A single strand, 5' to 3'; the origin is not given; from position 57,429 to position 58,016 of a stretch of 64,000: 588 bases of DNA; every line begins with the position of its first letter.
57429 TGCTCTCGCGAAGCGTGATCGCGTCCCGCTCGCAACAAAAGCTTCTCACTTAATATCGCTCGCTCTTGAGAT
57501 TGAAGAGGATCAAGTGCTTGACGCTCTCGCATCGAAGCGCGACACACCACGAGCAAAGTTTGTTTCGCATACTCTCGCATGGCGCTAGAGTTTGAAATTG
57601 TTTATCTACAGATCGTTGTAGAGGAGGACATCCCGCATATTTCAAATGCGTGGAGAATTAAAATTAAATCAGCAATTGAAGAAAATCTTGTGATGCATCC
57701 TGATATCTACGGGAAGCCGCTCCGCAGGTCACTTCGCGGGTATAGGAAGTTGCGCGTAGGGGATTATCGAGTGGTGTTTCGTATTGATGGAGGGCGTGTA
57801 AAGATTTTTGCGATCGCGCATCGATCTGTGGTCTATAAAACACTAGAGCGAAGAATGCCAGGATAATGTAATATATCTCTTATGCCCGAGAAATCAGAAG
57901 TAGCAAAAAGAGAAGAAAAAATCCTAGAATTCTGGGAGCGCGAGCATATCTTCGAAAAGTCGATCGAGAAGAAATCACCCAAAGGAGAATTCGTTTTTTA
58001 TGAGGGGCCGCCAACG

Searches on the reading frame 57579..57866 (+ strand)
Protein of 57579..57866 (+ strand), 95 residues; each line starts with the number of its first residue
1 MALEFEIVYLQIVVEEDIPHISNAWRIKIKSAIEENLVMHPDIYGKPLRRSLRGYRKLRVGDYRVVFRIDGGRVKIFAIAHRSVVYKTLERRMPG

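Call 93: search_protein_families(library=pfam, proteins=[window:57579-57866:+], max_evalue=0.00001)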
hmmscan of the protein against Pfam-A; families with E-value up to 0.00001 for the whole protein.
window:57579-57866:+ (95 aa): 1 family
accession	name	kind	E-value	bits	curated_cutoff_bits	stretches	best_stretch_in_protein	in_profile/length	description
PF05016.21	ParE_toxin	-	9.2e-09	36.2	23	1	28-84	27-87/89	ParE toxin of type II toxin-antitoxin system, parDE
